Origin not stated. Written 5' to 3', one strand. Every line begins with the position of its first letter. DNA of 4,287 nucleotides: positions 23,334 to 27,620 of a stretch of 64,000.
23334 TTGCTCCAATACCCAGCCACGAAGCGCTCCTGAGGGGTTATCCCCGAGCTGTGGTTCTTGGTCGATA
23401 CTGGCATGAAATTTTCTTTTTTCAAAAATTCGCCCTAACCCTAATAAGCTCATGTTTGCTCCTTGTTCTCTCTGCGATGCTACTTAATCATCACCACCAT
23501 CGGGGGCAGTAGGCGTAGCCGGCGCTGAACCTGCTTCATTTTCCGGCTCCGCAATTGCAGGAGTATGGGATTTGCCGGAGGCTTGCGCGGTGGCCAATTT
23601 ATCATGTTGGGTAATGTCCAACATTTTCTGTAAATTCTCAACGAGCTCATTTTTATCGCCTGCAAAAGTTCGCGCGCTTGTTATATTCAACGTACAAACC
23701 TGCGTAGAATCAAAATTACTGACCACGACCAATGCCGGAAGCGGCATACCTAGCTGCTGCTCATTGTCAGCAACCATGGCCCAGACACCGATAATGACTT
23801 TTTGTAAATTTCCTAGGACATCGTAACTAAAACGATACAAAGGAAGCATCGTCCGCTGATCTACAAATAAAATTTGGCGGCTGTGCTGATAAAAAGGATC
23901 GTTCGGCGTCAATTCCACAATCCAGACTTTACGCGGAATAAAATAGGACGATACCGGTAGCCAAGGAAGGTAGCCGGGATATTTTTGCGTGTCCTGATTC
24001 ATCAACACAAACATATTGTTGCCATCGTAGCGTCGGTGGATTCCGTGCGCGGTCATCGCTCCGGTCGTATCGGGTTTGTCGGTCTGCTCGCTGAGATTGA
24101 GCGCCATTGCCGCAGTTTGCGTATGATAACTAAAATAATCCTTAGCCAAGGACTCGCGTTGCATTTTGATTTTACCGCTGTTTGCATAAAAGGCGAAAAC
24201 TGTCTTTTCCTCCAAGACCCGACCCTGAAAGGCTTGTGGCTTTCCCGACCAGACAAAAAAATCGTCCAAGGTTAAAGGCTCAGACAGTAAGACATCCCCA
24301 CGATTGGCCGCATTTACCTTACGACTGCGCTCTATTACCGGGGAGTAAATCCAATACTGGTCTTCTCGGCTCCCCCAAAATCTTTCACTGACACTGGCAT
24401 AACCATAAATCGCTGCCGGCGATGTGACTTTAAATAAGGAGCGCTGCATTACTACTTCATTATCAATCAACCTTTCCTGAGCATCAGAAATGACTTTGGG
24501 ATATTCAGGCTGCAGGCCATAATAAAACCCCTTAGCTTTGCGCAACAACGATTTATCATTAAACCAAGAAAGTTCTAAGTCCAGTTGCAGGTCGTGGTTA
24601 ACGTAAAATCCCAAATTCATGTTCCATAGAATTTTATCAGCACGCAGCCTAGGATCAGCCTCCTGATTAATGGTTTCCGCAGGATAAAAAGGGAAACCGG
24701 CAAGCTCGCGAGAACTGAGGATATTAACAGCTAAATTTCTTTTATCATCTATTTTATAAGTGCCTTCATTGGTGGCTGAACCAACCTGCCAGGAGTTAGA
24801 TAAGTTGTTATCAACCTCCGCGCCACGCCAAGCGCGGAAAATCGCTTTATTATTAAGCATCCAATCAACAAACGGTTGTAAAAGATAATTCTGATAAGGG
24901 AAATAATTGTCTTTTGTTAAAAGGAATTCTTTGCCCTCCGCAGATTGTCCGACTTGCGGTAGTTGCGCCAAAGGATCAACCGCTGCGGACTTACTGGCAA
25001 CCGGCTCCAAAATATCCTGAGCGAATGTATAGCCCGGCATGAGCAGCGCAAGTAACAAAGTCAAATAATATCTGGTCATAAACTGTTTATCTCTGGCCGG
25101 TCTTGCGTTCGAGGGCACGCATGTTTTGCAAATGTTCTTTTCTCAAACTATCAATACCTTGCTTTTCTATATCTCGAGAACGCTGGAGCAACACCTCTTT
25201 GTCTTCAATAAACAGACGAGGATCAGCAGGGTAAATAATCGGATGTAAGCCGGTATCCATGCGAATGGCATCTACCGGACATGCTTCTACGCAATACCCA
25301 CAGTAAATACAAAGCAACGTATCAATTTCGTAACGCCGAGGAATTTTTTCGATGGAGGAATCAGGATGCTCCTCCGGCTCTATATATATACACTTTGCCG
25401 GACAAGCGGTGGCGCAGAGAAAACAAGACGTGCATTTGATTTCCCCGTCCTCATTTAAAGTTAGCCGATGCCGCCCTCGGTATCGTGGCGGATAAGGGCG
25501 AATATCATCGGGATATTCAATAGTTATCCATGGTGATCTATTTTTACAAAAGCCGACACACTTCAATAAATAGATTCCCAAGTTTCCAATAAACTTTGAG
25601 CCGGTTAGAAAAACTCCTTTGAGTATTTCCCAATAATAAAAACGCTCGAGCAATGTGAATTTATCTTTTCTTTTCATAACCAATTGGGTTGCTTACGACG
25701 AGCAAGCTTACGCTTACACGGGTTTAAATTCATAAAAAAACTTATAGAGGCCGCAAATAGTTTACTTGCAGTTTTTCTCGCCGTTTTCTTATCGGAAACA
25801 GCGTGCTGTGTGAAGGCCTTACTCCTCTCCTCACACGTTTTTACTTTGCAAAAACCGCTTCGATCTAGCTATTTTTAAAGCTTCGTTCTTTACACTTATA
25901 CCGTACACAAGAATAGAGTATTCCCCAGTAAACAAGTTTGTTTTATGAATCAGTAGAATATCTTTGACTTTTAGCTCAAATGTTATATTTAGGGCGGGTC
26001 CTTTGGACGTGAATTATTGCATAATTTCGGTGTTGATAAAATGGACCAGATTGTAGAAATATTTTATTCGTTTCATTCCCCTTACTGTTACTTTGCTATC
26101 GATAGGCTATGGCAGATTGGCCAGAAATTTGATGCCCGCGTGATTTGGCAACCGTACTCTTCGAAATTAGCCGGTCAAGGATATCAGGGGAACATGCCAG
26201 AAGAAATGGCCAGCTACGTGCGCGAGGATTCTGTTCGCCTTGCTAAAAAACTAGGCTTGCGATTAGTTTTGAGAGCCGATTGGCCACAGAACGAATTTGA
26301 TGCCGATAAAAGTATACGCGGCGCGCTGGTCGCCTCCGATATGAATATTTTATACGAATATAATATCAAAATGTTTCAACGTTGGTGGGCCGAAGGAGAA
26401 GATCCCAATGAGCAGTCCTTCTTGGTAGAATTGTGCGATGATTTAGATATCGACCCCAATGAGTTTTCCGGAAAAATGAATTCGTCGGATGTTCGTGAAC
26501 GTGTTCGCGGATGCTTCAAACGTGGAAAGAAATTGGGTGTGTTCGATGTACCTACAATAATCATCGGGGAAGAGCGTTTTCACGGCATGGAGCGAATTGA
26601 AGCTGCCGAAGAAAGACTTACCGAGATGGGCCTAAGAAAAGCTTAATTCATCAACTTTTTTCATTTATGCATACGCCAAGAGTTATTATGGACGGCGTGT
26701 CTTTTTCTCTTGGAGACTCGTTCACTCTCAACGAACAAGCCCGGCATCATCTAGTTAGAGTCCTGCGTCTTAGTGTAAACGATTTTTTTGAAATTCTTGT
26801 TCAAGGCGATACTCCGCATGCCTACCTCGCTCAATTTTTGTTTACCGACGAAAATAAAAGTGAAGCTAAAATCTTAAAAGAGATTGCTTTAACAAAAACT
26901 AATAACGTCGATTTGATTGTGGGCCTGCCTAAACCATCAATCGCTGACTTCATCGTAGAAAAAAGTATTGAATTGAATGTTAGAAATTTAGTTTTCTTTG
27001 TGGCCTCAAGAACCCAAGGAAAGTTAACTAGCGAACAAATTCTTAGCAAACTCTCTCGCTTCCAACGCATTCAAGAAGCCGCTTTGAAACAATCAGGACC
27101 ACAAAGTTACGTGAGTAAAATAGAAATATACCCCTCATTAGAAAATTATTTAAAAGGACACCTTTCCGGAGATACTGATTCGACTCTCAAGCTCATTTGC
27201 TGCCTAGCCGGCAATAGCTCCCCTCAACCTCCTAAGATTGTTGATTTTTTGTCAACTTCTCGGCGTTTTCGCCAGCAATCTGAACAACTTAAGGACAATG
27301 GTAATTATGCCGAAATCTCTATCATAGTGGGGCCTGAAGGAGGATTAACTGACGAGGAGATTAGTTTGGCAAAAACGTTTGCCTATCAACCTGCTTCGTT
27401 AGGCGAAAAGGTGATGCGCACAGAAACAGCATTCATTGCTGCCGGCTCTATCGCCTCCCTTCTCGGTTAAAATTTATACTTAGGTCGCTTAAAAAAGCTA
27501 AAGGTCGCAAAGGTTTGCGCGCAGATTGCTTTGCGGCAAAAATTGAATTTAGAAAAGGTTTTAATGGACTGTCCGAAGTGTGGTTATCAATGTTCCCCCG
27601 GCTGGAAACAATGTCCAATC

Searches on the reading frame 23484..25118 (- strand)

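Call 9: search_protein_families(library=pfam, proteins=[window:23484-25118:-], max_evalue=0.001)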
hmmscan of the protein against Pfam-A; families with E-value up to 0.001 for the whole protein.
window:23484-25118:- (544 aa): 2 families
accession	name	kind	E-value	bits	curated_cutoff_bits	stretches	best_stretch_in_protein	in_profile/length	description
PF07044.18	DUF1329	-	3.4e-15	56.6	23.1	2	159-318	79-237/368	Protein of unknown function (DUF1329)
PF17131.11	LolA_like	-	6.9e-11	42.6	30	2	225-307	3-81/184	Outer membrane lipoprotein-sorting protein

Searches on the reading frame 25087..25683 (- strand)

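Call 9: search_protein_families(library=pfam, proteins=[window:25087-25683:-], max_evalue=0.001)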
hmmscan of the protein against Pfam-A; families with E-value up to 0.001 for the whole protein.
window:25087-25683:- (198 aa): 10 families
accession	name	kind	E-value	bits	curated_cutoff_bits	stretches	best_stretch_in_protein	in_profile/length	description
PF12838.12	Fer4_7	-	5.3e-10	40.1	27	1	83-139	1-52/52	4Fe-4S dicluster domain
PF00037.32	Fer4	-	1.2e-09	38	21.1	1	118-141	1-24/24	4Fe-4S binding domain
PF14697.11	Fer4_21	-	1.6e-08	35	35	1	119-142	35-59/59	4Fe-4S dicluster domain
PF13237.11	Fer4_10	-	2.4e-08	34.2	25.5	2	82-136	7-53/53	4Fe-4S dicluster domain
PF13187.11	Fer4_9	-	3.6e-08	33.7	27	1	83-140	1-52/52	4Fe-4S dicluster domain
PF13183.11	Fer4_8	-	1.5e-07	32.3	27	0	124-138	4-18/68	4Fe-4S dicluster domain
PF13484.11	Fer4_16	-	5.4e-07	30.7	30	0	125-143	2-20/66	4Fe-4S double cluster binding domain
PF12797.12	Fer4_2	-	1.6e-06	28.1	24.5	0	118-137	3-22/22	4Fe-4S binding domain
PF13534.11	Fer4_17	-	4.2e-05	24.5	22.2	0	125-140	2-17/61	4Fe-4S dicluster domain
PF12837.12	Fer4_6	-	0.00048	20.4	25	1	119-140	3-24/24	4Fe-4S binding domain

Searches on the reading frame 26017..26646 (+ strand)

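Call 9: search_protein_families(library=pfam, proteins=[window:26017-26646:+], max_evalue=0.001)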
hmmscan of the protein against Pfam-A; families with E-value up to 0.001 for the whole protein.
window:26017-26646:+ (209 aa): 2 families
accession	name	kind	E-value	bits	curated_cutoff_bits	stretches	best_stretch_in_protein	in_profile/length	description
PF01323.26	DSBA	-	3.1e-27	96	25.6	1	13-201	2-190/191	DSBA-like thioredoxin domain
PF13462.12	Thioredoxin_4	-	8.7e-06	26.5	23.2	1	112-198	82-160/165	Thioredoxin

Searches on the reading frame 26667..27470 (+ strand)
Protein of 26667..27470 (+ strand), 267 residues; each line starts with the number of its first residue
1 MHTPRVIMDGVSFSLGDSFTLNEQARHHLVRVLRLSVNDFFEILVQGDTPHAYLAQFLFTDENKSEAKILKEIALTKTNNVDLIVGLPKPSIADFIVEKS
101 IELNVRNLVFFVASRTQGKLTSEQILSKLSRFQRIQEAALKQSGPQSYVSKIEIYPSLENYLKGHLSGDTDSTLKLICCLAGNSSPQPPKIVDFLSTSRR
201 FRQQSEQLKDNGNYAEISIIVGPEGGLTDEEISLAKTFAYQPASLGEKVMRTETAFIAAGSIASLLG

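Call 9: search_protein_families(library=pfam, proteins=[window:26667-27470:+], max_evalue=0.001)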
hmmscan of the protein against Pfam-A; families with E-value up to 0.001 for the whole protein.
window:26667-27470:+ (267 aa): 2 families
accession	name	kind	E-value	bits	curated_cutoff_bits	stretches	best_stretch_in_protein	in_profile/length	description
PF04452.19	Methyltrans_RNA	-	2.6e-31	108.9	23.9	1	80-263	6-164/165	RNA methyltransferase domain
PF20260.4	PUA_4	-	0.00012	22.5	23.9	1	21-47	1-26/48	RNA methyltransferase PUA domain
